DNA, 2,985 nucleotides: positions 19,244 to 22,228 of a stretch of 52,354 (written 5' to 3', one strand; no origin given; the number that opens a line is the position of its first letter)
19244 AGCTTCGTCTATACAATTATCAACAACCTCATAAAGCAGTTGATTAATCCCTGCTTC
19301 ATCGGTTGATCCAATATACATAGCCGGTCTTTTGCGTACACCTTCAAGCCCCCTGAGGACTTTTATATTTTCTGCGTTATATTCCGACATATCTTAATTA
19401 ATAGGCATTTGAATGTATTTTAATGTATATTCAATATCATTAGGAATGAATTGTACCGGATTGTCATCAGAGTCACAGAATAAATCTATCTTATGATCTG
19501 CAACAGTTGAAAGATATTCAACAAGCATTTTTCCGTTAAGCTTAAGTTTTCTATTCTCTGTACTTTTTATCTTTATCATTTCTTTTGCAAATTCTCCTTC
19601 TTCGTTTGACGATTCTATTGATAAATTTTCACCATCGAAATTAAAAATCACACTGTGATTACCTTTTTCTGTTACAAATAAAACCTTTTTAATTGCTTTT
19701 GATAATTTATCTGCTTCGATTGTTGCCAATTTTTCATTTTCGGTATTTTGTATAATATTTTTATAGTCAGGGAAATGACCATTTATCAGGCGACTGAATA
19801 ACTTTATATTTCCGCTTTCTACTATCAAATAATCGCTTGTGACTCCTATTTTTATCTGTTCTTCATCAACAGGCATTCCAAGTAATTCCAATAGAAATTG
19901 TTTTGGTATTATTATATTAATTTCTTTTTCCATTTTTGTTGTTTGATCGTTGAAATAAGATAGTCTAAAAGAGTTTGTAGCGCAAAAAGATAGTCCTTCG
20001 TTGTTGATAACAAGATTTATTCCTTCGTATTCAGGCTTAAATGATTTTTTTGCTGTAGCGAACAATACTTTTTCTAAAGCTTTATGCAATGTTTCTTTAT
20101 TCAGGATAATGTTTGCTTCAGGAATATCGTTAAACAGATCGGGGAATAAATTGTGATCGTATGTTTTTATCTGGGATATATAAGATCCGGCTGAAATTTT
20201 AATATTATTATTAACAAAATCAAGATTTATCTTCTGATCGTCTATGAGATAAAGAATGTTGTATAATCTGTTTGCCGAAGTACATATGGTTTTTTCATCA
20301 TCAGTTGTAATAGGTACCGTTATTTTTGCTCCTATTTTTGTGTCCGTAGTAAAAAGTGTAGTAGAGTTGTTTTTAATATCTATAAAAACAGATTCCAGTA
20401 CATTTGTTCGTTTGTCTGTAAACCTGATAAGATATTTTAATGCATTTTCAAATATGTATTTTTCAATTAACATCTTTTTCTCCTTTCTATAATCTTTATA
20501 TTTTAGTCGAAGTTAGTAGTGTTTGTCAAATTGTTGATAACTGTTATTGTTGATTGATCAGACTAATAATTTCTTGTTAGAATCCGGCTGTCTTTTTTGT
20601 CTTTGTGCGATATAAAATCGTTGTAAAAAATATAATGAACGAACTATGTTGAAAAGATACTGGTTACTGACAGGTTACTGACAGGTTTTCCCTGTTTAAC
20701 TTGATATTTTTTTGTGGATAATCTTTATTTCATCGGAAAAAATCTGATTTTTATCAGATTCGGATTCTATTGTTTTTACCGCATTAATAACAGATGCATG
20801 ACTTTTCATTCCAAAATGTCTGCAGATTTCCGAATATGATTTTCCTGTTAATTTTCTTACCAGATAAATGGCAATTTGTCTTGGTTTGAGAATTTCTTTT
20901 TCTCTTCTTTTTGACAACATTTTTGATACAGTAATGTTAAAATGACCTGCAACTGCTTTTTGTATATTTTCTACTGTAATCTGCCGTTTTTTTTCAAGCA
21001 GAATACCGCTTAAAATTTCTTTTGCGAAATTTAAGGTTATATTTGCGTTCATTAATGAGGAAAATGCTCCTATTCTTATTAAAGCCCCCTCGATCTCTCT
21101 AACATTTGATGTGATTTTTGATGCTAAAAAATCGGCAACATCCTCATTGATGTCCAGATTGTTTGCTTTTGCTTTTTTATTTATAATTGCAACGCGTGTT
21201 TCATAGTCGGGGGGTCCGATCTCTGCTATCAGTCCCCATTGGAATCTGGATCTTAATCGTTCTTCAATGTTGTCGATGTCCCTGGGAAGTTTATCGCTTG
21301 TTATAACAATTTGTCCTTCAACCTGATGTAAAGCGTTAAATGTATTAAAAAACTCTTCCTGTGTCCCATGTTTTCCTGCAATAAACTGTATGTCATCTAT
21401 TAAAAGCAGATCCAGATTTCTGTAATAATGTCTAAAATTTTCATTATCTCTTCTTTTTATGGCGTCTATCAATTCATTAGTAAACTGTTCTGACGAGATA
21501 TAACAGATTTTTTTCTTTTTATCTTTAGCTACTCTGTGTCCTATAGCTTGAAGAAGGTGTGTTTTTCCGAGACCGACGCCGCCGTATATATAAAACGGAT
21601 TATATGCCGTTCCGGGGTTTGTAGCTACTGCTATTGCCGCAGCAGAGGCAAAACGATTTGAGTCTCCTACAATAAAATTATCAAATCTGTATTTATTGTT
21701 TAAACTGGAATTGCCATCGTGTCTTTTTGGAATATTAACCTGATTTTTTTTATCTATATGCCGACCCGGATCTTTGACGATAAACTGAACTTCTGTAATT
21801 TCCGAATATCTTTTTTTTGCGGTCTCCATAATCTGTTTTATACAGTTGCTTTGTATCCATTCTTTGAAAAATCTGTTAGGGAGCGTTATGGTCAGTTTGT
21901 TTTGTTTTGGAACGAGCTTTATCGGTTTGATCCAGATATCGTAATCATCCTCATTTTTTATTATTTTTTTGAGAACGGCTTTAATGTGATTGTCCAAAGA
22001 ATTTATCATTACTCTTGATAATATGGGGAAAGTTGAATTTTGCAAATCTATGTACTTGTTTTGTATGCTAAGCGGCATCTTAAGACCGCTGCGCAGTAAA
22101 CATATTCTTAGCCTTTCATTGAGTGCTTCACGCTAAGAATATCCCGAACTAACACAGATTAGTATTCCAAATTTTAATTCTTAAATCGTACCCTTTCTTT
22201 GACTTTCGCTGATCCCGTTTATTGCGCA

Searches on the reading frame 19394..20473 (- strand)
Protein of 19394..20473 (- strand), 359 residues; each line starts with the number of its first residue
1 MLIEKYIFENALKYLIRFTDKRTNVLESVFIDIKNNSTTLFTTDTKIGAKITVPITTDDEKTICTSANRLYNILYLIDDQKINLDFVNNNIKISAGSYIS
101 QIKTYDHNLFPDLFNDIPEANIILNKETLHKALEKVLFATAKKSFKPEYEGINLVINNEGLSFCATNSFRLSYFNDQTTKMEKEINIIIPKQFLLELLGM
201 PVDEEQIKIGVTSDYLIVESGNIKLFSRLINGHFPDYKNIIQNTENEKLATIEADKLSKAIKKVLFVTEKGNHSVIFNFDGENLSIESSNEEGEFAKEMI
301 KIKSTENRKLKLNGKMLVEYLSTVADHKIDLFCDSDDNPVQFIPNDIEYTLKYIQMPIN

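Call 11: find_encoding_contigs(protein=window:19394-20473:-, flank=10000, max_places=10)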
Protein window:19394-20473:- (359 aa): no gene with exactly this product is on record in the collection.

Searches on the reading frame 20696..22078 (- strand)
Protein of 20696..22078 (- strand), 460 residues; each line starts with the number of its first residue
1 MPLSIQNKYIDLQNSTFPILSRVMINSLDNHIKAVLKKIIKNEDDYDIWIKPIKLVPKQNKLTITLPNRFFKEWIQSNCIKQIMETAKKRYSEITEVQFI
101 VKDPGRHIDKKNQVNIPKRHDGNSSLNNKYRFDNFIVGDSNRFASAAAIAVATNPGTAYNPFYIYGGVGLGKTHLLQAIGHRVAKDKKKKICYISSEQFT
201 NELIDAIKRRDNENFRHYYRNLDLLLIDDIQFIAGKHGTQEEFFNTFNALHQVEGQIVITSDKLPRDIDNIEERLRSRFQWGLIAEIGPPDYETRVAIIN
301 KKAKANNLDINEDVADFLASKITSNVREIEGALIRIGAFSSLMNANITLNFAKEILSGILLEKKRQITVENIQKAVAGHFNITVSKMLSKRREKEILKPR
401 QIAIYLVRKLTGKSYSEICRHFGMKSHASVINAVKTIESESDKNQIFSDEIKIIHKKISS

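Call 9: find_encoding_contigs(protein=window:20696-22078:-, flank=10000, max_places=10)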
Protein window:20696-22078:- (460 aa): no gene with exactly this product is on record in the collection.

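Call 10: find_encoding_contigs(protein=window:20696-22009:-, flank=10000, max_places=10)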
Protein window:20696-22009:- (437 aa): no gene with exactly this product is on record in the collection.
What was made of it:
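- Tried and rejected: Exact look-ups of the window's DnaA (both possible starts) and DnaN found no record (calls 9-11).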

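Call 24: find_homologous_proteins(query=window:20696-22078:-, max_evalue=1e-50)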
Query window:20696-22078:- (460 aa): 7997 proteins with E <= 1e-50 among 8000 candidates; the best 120 are listed.
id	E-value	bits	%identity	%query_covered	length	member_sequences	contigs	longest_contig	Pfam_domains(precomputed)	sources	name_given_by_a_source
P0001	0.0e+0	1016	100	100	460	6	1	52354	PF11638.14,PF00308.25,PF08299.18,PF00004.36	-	-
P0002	5.2e-214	729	78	94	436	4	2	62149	PF13173.13,PF11638.14,PF01695.24,PF00308.25,PF03969.23,PF08299.18,PF00004.36,PF01637.25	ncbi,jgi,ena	-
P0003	3.4e-202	690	72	95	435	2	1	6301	PF11638.14,PF01695.24,PF00308.25,PF08299.18,PF00004.36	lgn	-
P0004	3.1e-199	681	72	95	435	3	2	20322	PF11638.14,PF01695.24,PF00308.25,PF08299.18,PF00004.36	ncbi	-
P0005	4.2e-127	443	50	95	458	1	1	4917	PF13173.13,PF11638.14,PF22688.3,PF01695.24,PF00308.25,PF08299.18,PF00004.36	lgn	-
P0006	1.4e-126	441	50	95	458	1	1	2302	PF13173.13,PF11638.14,PF22688.3,PF01695.24,PF00308.25,PF08299.18,PF00004.36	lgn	-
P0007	6.2e-125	436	49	95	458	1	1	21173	PF13173.13,PF11638.14,PF01695.24,PF00308.25,PF08299.18,PF00004.36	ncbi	-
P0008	9.2e-125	435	51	90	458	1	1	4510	PF13173.13,PF11638.14,PF01695.24,PF00308.25,PF08299.18,PF00004.36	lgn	-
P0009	3.0e-124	434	47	95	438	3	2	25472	PF11638.14,PF01695.24,PF00308.25,PF08299.18,PF00004.36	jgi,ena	-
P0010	3.6e-123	430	47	95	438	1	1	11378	PF11638.14,PF01695.24,PF00308.25,PF08299.18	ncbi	-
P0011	3.7e-123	430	47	95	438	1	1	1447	PF11638.14,PF01695.24,PF00308.25,PF08299.18,PF00004.36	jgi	-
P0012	3.8e-123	430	47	95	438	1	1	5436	PF11638.14,PF01695.24,PF00308.25,PF08299.18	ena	-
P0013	6.3e-123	429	51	85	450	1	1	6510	PF11638.14,PF01695.24,PF00308.25,PF08299.18,PF00004.36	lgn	-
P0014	9.9e-123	429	47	91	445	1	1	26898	PF11638.14,PF22688.3,PF01695.24,PF00308.25,PF08299.18,PF00004.36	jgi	jgi:chromosomal replication initiator protein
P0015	1.2e-122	428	49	91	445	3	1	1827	PF11638.14,PF01695.24,PF00308.25,PF08299.18,PF00004.36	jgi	jgi:chromosomal replication initiator protein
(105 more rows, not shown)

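Call 25: find_encoding_contigs(protein=P0002, flank=10000, max_places=4)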
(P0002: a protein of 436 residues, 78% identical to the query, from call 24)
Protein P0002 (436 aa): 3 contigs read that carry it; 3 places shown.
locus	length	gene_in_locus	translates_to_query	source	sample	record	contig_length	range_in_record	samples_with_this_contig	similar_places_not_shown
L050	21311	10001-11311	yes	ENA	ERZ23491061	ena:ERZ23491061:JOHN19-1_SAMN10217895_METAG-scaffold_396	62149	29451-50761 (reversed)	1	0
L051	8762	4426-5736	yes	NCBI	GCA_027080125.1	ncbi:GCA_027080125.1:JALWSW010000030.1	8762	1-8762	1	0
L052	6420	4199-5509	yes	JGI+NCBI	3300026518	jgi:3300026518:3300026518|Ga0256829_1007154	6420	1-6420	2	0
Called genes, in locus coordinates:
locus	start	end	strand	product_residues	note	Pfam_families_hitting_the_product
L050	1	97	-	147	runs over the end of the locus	PF00583:Acetyltransf_1, PF13673:Acetyltransf_10 (weak), PF13508:Acetyltransf_7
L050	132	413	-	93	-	-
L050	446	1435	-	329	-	PF13510:Fer2_4 (weak), PF12838:Fer4_7, PF13183:Fer4_8 (weak), PF13187:Fer4_9, PF13237:Fer4_10, PF00037:Fer4 (weak)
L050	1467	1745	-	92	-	PF13237:Fer4_10 (weak)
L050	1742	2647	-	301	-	PF01869:BcrAD_BadFG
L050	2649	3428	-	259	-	PF01869:BcrAD_BadFG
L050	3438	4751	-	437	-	PF06050:HGD-D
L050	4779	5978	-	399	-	PF06050:HGD-D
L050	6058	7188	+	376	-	PF00152:tRNA-synt_2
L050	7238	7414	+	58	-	-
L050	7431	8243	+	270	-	PF00497:SBP_bac_3, PF10613:Lig_chan-Glu_bd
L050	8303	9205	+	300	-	PF00528:BPD_transp_1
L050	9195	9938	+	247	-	PF02463:SMC_N, PF09818:ABC_ATPase (faint), PF00005:ABC_tran, PF13304:AAA_21 (faint), PF13401:AAA_22 (faint)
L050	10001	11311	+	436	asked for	PF11638:DnaA_N, PF03969:AFG1_ATPase (faint), PF01695:IstB_IS21 (weak), PF00308:Bac_DnaA, PF01637:ATPase_2 (weak), PF13173:AAA_14 (weak), PF00004:AAA, PF08299:Bac_DnaA_C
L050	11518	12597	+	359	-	PF00712:DNA_pol3_beta (weak), PF02767:DNA_pol3_beta_2, PF02768:DNA_pol3_beta_3 (weak)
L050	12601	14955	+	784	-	PF02518:HATPase_c, PF00204:DNA_gyraseB, PF01751:Toprim, PF00986:DNA_gyraseB_C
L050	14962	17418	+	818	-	PF00521:DNA_topoisoIV, PF03989:DNA_gyraseA_C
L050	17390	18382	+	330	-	PF00348:polyprenyl_synt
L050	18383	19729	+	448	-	PF02321:OEP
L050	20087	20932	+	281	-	PF13442:Cytochrome_CBB3, PF07719:TPR_2 (faint)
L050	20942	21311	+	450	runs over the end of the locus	PF05140:ResB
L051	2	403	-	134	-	?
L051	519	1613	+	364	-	PF00152:tRNA-synt_2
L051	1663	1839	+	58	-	-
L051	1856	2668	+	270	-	PF00497:SBP_bac_3, PF10613:Lig_chan-Glu_bd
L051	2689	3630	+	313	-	PF00528:BPD_transp_1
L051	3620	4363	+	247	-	PF02463:SMC_N, PF09818:ABC_ATPase (faint), PF00005:ABC_tran, PF13304:AAA_21 (faint), PF13401:AAA_22 (faint)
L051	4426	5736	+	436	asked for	PF11638:DnaA_N, PF03969:AFG1_ATPase (faint), PF01695:IstB_IS21 (weak), PF00308:Bac_DnaA, PF01637:ATPase_2 (weak), PF13173:AAA_14 (weak), PF00004:AAA, PF08299:Bac_DnaA_C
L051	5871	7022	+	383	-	PF00712:DNA_pol3_beta (weak), PF02767:DNA_pol3_beta_2, PF02768:DNA_pol3_beta_3 (weak)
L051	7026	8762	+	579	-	?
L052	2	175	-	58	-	?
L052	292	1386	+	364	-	PF00152:tRNA-synt_2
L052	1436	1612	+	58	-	-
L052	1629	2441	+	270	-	PF00497:SBP_bac_3, PF10613:Lig_chan-Glu_bd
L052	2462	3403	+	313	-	PF00528:BPD_transp_1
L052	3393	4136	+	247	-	PF09818:ABC_ATPase (faint), PF00005:ABC_tran, PF02463:SMC_N, PF13304:AAA_21 (faint), PF13401:AAA_22 (faint)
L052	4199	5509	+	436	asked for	PF11638:DnaA_N, PF03969:AFG1_ATPase (faint), PF01695:IstB_IS21 (weak), PF00308:Bac_DnaA, PF01637:ATPase_2 (weak), PF13173:AAA_14 (weak), PF00004:AAA, PF08299:Bac_DnaA_C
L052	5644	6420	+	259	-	?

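Call 26: find_encoding_contigs(protein=P0004, flank=10000, max_places=4)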
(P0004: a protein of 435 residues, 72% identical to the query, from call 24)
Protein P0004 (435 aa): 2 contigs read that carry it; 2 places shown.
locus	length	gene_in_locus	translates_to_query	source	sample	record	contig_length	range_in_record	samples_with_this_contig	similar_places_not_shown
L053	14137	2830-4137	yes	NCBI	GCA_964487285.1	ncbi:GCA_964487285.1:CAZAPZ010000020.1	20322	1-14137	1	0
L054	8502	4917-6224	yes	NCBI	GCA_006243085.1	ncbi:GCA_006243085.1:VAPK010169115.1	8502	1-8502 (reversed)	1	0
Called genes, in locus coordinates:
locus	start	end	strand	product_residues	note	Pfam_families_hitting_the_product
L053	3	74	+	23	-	?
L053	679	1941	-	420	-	PF01979:Amidohydro_1, PF07969:Amidohydro_3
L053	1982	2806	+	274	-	PF01048:PNP_UDP_1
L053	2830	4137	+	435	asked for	PF11638:DnaA_N, PF00004:AAA (faint), PF00308:Bac_DnaA, PF01695:IstB_IS21 (weak), PF08299:Bac_DnaA_C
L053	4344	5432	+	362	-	PF00712:DNA_pol3_beta, PF02767:DNA_pol3_beta_2, PF02768:DNA_pol3_beta_3 (weak)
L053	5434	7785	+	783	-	PF02518:HATPase_c, PF00204:DNA_gyraseB, PF01751:Toprim, PF00986:DNA_gyraseB_C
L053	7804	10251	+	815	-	PF00521:DNA_topoisoIV, PF03989:DNA_gyraseA_C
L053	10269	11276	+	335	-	PF00348:polyprenyl_synt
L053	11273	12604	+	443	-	PF02321:OEP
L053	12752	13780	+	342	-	PF08240:ADH_N, PF16912:Glu_dehyd_C (weak), PF00107:ADH_zinc_N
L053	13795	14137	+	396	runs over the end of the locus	PF00155:Aminotran_1_2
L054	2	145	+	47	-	?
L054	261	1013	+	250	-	PF04851:ResIII, PF18766:SWI2_SNF2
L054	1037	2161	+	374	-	PF22679:T1R_D3-like, PF11867:T1RH-like_C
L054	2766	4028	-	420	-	PF01979:Amidohydro_1, PF07969:Amidohydro_3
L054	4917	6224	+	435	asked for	PF11638:DnaA_N, PF00004:AAA (faint), PF00308:Bac_DnaA, PF01695:IstB_IS21 (weak), PF08299:Bac_DnaA_C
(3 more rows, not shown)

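Call 27: find_encoding_contigs(protein=P0003, flank=10000, max_places=4)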
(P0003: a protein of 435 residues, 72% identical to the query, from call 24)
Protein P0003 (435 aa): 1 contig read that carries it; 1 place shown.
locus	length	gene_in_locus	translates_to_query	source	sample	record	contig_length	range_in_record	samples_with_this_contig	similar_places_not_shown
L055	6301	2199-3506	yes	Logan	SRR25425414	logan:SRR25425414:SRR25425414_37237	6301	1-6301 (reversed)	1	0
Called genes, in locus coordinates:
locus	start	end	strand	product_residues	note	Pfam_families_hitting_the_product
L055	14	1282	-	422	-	PF07969:Amidohydro_3 (faint), PF01979:Amidohydro_1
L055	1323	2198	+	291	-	PF01048:PNP_UDP_1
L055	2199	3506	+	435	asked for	PF11638:DnaA_N, PF01695:IstB_IS21 (weak), PF00308:Bac_DnaA, PF00004:AAA (weak), PF08299:Bac_DnaA_C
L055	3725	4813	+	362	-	PF00712:DNA_pol3_beta, PF02767:DNA_pol3_beta_2, PF02768:DNA_pol3_beta_3 (weak)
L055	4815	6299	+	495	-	?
